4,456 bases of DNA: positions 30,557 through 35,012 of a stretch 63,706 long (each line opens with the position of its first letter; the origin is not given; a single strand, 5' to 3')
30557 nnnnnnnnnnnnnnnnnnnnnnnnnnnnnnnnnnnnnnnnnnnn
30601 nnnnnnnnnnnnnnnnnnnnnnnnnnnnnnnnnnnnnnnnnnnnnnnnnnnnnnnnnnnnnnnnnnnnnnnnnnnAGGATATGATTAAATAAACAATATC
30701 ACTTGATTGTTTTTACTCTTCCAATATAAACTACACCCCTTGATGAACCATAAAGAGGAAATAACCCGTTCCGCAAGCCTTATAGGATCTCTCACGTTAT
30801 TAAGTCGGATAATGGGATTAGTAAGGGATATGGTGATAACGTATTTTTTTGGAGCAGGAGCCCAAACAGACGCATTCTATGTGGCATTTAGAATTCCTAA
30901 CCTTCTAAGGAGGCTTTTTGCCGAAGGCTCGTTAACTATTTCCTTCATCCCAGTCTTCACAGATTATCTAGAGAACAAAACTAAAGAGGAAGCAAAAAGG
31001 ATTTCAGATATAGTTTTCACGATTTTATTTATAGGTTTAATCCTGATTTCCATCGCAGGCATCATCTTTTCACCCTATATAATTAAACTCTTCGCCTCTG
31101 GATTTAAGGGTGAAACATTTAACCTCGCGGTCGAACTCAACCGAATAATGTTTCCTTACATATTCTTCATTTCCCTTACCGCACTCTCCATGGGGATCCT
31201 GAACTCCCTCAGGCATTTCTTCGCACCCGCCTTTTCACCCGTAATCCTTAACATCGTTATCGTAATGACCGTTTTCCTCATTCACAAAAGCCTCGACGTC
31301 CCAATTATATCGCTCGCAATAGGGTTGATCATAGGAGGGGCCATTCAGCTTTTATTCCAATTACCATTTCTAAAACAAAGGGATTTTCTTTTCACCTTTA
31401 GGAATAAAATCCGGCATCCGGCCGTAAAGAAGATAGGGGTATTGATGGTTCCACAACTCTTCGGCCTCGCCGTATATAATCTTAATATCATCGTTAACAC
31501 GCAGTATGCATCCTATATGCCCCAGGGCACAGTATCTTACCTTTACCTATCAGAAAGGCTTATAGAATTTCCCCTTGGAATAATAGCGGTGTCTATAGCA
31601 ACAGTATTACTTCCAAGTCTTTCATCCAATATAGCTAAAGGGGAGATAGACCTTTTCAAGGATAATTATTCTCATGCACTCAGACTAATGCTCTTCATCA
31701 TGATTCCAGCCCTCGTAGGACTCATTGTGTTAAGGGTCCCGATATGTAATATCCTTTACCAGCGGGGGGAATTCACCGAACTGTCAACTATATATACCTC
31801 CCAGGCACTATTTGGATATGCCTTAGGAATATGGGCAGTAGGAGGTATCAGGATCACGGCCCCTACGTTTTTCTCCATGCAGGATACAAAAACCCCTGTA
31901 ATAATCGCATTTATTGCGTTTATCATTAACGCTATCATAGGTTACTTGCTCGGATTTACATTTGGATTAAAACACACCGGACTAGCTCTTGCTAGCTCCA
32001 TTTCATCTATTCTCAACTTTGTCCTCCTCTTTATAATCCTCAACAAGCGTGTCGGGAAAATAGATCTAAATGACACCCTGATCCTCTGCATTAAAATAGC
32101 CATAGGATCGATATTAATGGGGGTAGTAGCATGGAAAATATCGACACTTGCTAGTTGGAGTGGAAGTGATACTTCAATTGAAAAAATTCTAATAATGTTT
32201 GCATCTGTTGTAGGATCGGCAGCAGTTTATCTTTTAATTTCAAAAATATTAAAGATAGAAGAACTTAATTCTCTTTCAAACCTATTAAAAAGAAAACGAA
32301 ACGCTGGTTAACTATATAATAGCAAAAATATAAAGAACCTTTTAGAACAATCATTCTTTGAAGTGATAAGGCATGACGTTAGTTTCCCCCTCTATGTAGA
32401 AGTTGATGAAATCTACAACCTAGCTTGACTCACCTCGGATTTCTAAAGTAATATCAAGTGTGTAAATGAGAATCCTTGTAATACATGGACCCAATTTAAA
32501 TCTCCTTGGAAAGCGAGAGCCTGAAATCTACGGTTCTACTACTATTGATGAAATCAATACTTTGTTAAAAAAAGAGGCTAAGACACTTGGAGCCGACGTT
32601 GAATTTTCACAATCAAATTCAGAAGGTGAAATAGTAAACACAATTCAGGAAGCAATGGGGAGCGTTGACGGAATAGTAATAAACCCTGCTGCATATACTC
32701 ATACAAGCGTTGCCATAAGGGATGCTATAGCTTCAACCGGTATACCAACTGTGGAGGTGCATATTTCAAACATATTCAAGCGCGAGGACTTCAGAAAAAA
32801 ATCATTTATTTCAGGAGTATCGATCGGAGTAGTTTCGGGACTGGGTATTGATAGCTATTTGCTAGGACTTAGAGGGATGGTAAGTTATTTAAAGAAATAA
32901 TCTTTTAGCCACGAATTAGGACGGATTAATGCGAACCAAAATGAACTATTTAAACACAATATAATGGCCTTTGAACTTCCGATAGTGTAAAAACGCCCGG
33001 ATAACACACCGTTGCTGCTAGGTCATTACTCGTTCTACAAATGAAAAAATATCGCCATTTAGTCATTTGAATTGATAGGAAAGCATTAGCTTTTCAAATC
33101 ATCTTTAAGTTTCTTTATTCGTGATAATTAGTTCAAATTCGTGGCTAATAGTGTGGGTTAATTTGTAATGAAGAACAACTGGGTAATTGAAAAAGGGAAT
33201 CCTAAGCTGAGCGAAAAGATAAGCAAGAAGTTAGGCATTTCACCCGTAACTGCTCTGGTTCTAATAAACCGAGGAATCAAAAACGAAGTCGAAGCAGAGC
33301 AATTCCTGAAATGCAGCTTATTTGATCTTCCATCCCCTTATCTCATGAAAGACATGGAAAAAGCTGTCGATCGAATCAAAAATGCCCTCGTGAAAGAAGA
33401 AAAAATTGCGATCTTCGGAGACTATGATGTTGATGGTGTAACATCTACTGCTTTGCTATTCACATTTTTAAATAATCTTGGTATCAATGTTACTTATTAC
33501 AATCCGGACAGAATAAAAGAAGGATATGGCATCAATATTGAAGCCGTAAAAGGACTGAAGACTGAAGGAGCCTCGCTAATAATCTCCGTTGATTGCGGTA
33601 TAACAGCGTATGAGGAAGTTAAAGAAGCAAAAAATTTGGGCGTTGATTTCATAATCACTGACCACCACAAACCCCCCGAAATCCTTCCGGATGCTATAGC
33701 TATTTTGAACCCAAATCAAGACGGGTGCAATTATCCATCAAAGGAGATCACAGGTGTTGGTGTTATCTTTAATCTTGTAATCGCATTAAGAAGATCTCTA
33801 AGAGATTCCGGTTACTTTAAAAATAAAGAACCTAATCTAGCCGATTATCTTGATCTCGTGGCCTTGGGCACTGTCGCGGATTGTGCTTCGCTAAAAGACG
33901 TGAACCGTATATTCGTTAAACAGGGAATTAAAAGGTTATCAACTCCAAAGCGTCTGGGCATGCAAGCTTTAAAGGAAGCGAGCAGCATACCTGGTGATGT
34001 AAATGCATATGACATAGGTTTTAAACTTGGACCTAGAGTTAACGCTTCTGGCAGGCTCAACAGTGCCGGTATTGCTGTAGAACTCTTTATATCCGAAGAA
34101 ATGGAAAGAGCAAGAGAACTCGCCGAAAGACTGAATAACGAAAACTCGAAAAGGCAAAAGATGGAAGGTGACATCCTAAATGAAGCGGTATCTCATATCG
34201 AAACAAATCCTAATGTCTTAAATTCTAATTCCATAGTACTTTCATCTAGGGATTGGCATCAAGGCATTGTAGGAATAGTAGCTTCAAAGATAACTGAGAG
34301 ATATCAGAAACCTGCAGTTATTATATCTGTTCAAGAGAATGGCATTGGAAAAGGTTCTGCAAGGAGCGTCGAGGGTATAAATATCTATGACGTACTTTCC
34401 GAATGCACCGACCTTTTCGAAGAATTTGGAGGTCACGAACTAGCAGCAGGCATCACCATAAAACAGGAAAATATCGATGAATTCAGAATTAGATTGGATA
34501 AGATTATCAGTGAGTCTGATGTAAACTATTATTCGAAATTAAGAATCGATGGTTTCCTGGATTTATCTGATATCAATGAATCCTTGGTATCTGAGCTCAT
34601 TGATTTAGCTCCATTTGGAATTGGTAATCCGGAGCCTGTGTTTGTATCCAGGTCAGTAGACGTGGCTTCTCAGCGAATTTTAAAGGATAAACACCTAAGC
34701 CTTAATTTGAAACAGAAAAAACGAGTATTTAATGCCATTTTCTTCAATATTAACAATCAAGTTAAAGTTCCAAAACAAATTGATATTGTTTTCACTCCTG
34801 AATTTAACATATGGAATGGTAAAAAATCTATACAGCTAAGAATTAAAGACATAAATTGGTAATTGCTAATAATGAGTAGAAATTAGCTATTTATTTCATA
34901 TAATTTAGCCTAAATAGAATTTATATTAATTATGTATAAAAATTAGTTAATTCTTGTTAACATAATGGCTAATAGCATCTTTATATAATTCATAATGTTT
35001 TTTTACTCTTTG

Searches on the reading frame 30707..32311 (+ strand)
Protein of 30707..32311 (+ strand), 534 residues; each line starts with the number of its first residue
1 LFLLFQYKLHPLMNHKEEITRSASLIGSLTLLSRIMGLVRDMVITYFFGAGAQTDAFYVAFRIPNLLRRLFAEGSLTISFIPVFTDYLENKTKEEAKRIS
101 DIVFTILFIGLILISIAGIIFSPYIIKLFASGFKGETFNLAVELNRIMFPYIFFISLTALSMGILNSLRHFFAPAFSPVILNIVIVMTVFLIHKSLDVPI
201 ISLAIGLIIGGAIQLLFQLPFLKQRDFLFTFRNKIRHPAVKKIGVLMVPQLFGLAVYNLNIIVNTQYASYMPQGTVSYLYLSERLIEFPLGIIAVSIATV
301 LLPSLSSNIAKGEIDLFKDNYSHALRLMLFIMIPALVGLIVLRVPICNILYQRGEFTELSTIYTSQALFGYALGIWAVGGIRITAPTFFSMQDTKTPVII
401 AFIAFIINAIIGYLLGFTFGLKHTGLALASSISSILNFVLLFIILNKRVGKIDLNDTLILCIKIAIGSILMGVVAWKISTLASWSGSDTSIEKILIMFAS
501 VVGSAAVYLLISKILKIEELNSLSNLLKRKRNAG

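Call 24: search_protein_families(library=pfam, proteins=[window:30707-32311:+], max_evalue=0.001)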
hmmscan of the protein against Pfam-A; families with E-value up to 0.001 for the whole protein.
window:30707-32311:+ (534 aa): 2 families
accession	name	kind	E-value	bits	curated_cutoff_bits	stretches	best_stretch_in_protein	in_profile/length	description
PF03023.19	MurJ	-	1.2e-126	423.4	27.4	1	45-484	2-440/451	Lipid II flippase MurJ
PF01554.23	MatE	-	3.9e-08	33.6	24.9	2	286-414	37-161/161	MatE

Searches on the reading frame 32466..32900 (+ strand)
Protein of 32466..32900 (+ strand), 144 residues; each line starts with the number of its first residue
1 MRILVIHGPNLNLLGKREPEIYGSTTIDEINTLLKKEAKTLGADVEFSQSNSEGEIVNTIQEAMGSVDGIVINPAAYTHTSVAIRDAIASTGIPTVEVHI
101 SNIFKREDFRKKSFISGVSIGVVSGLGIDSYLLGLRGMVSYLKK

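Call 24: search_protein_families(library=pfam, proteins=[window:32466-32900:+], max_evalue=0.001)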
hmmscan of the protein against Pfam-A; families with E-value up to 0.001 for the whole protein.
window:32466-32900:+ (144 aa): 1 family
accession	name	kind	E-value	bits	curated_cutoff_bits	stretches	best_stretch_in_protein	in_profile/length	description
PF01220.24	DHquinase_II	-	2.3e-59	199.5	23.3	1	2-138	1-137/138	Dehydroquinase class II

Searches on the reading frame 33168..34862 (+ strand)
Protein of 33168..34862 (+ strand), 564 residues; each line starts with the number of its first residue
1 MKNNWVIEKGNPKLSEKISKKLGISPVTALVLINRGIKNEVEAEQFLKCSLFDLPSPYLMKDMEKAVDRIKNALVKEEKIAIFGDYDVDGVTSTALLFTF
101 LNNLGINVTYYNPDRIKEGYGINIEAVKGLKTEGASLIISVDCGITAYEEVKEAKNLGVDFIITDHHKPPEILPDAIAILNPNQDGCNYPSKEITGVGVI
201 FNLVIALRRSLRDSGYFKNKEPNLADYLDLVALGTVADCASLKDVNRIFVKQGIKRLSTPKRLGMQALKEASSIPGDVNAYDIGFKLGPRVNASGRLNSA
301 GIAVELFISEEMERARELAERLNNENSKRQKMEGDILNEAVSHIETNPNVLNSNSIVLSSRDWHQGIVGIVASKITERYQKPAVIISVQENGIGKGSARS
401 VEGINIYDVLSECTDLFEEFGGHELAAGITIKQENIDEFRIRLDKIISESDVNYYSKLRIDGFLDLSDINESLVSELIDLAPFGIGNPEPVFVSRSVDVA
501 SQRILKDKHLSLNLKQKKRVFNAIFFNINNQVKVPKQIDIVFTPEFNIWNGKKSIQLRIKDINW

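Call 24: search_protein_families(library=pfam, proteins=[window:33168-34862:+], max_evalue=0.001)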
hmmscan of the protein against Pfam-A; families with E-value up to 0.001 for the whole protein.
window:33168-34862:+ (564 aa): 3 families
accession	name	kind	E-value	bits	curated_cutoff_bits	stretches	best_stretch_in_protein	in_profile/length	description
PF17768.7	RecJ_OB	-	1e-29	103.2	27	1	460-561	1-107/107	RecJ OB domain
PF01368.27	DHH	-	2.2e-27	96.3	28.1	1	79-235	1-125/125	DHH family, N-terminal domain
PF02272.25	DHHA1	-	2.1e-19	70.3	25.9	1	356-449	5-102/102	DHHA1 domain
